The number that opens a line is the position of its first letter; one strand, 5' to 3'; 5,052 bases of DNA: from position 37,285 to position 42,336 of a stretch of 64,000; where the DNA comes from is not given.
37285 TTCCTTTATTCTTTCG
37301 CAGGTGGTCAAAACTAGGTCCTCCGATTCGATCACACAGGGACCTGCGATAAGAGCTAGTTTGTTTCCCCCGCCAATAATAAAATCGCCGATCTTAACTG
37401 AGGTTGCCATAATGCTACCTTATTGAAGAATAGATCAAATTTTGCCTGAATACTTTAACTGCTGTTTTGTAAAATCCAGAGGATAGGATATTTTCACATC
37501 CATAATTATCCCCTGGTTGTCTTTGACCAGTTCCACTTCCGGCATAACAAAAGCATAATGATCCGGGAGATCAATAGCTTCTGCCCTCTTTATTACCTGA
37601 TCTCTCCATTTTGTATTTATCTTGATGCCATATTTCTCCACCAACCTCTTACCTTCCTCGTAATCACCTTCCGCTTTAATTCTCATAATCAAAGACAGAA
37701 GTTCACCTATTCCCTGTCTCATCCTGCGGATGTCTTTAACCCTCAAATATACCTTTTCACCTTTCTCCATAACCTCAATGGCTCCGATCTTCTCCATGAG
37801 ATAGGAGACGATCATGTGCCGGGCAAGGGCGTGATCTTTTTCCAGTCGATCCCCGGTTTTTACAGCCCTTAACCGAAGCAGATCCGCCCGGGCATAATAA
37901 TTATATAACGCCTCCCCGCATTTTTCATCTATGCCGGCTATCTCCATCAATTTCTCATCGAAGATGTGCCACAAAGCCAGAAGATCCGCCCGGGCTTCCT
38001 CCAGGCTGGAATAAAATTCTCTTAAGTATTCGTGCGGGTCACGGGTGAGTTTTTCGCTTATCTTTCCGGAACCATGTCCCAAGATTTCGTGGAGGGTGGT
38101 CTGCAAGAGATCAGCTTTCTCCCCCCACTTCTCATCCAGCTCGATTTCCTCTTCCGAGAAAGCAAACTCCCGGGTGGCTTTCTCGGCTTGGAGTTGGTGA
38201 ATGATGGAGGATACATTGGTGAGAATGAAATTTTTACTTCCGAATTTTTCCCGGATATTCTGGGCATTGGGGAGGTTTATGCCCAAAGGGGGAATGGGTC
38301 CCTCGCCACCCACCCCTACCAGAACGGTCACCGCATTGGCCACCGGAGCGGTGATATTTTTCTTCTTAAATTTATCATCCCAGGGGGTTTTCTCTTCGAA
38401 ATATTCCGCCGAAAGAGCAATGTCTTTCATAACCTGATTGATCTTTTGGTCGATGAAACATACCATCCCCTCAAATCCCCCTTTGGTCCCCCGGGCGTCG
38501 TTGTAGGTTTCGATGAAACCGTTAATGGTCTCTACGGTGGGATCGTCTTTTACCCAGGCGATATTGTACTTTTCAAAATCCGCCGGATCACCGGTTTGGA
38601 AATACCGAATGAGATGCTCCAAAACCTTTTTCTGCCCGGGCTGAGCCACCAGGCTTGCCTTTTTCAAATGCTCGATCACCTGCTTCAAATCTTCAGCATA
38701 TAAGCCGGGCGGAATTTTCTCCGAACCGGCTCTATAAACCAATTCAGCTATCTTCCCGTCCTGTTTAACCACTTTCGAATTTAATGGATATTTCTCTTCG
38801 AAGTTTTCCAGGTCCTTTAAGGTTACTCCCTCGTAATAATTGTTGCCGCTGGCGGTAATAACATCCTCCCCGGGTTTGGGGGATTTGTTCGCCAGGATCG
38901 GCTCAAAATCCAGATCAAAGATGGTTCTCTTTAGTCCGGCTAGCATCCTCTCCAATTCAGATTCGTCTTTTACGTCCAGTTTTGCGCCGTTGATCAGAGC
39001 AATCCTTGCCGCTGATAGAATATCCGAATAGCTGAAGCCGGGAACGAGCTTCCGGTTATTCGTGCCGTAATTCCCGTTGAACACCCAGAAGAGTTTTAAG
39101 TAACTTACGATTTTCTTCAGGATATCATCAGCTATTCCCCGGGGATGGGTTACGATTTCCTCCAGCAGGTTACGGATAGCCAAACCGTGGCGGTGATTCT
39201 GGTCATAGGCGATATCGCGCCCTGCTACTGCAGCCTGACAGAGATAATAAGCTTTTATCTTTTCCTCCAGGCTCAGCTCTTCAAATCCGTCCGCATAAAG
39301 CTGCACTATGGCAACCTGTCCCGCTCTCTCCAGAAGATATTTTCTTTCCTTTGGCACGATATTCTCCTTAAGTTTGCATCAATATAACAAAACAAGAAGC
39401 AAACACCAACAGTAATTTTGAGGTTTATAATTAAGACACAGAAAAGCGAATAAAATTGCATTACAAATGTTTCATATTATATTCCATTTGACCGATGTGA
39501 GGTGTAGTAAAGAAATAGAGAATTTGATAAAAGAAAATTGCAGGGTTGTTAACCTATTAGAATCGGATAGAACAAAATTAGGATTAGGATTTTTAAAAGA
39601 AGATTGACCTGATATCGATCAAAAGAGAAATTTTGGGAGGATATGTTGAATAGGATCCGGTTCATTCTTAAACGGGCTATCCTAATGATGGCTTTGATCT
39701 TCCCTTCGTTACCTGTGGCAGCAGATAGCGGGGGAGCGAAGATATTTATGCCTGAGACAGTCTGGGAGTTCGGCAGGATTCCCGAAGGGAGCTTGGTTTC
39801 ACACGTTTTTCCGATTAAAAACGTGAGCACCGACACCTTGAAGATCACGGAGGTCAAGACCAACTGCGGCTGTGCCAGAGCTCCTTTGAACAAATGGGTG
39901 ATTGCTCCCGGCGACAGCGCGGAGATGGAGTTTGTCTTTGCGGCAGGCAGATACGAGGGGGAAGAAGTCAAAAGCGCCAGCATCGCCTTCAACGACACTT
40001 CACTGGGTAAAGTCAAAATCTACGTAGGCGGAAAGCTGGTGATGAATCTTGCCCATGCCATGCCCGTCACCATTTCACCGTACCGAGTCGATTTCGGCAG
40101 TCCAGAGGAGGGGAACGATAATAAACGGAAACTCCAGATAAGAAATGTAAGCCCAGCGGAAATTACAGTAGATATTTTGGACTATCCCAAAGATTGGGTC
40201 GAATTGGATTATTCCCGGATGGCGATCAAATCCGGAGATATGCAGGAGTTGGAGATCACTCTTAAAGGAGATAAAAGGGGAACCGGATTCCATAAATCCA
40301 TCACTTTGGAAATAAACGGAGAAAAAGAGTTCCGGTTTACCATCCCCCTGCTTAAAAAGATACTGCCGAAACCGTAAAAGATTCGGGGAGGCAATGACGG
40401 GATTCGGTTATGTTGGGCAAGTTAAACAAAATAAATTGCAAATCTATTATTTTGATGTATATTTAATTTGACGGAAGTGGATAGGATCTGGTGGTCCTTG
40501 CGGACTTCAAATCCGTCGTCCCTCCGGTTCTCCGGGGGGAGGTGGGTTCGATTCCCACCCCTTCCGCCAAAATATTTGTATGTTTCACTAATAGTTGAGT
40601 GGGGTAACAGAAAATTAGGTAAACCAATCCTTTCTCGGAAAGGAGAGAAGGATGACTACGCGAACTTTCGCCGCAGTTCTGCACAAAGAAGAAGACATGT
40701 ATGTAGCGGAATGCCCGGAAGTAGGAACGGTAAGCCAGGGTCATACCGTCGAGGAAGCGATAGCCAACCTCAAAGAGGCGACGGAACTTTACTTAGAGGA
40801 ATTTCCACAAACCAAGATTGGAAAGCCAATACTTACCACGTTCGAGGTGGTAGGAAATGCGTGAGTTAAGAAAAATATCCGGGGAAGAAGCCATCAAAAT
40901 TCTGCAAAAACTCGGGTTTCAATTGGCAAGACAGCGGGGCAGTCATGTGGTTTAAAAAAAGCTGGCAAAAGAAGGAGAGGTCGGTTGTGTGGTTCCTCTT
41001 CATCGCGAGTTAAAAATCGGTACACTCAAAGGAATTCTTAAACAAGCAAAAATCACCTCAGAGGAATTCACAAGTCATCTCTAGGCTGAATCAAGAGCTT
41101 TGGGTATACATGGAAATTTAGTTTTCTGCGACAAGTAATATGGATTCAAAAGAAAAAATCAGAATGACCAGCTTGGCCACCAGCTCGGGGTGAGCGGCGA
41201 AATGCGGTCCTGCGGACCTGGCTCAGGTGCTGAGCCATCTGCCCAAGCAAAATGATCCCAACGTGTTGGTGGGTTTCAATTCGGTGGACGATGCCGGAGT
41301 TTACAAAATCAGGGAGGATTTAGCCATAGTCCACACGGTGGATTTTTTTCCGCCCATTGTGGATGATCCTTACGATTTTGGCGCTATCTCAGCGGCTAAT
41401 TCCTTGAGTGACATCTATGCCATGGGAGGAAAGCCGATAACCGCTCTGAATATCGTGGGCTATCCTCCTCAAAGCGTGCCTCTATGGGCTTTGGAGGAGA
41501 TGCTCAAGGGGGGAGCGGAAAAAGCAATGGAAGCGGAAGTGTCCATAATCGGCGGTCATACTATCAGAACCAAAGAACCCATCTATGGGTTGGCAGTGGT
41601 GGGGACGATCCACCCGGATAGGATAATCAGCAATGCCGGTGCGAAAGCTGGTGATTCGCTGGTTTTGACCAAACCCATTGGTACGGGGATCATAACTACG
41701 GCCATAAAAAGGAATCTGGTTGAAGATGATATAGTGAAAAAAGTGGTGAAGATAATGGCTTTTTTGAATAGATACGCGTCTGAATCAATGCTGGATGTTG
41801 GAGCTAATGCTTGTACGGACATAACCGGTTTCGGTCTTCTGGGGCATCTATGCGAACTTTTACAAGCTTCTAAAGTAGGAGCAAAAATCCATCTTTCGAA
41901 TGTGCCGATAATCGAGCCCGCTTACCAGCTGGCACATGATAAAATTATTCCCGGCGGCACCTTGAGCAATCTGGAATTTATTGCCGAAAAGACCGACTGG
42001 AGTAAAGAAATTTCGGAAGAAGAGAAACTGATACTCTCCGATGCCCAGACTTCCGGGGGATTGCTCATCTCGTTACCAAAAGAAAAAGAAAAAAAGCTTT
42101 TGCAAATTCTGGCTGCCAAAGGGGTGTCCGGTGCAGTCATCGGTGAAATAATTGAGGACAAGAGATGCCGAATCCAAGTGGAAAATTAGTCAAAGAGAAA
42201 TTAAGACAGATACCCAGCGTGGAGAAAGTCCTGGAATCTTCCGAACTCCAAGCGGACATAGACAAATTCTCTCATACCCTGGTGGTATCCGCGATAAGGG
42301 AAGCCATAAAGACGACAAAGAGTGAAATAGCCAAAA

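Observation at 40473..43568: Selenium utilisation islet: selC, hicBA, selD(Sec), selA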

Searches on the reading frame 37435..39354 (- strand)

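Call 10: search_protein_families(library=pfam, proteins=[window:37435-39354:-])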
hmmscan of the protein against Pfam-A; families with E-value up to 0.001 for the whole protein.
window:37435-39354:- (639 aa): 1 family
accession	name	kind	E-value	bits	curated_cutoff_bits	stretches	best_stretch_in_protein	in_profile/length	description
PF03571.21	Peptidase_M49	-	1.7e-57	195.5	21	2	213-435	95-311/548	Peptidase family M49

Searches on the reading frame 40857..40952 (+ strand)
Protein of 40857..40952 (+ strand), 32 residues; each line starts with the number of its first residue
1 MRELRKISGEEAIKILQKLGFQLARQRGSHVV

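Call 29: find_encoding_contigs(protein=window:40857-40952:+, flank=3000, max_places=10)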
Protein window:40857-40952:+ (32 aa): 9 contigs read that carry it; 3 places shown.
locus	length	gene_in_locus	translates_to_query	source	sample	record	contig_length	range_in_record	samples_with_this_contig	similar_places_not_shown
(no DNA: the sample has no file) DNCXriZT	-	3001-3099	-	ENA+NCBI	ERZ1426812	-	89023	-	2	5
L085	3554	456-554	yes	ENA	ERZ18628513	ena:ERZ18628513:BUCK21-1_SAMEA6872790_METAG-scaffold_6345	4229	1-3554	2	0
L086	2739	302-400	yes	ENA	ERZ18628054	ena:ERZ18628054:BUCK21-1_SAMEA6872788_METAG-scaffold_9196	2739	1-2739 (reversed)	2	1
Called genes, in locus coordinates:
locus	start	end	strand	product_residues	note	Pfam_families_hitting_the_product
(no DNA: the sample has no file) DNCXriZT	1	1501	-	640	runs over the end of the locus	PF03571:Peptidase_M49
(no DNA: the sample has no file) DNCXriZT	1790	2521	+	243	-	PF22544:HYDIN_VesB_CFA65-like_Ig, PF07610:DUF1573, PF15780:ASH (faint)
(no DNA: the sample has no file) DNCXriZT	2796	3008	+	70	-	-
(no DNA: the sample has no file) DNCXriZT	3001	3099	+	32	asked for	PF07927:HicA_toxin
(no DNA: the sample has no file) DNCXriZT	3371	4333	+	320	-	PF00586:AIRS, PF02769:AIRS_C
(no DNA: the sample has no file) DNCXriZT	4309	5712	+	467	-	PF12390:Se-cys_synth_N, PF03841:SelA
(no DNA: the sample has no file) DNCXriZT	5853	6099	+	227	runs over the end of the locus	PF02224:Cytidylate_kin, PF13189:Cytidylate_kin2, PF13238:AAA_18 (weak), PF13207:AAA_17 (faint)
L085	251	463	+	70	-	-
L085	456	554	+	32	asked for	PF07927:HicA_toxin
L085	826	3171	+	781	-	-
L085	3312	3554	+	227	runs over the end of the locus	PF02224:Cytidylate_kin, PF13189:Cytidylate_kin2, PF13238:AAA_18 (weak), PF13207:AAA_17 (faint)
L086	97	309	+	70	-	-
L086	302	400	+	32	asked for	PF07927:HicA_toxin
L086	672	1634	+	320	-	PF00586:AIRS, PF02769:AIRS_C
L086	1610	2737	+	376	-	?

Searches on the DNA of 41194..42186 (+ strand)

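Call 40: search_rna_families(source=L087, start=5700, end=6100, threshold=evalue, max_evalue=1)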
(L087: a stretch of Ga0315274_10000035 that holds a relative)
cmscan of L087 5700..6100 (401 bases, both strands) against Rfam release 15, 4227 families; matches with E-value up to 1: 5.
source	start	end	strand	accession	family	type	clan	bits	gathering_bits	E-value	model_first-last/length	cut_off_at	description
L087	5715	5808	+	RF01852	tRNA-Sec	Gene; tRNA;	CL00001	69.4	47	2.5e-14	1-91/91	no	Selenocysteine transfer RNA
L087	5750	5809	-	RF04351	Plastid-psbl-rps4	Cis-reg;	-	25.1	68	0.0038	1-53/53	no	Plastid-psbl-rps4 3UTR RNA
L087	5785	5899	+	RF04321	tmRNA_permuted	Gene;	-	23.2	47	0.0068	36-93/213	no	permuted transfer-messenger RNA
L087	5742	5812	+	RF00233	Tymo_tRNA-like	Cis-reg;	-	18.1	40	0.16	1-84/84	no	Tymovirus/Pomovirus/Furovirus tRNA-like 3' UTR element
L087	5967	6022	+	RF01119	sR32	Gene; snRNA; snoRNA; CD-box;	-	15.6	40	0.067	1-57/57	no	Small nucleolar RNA sR32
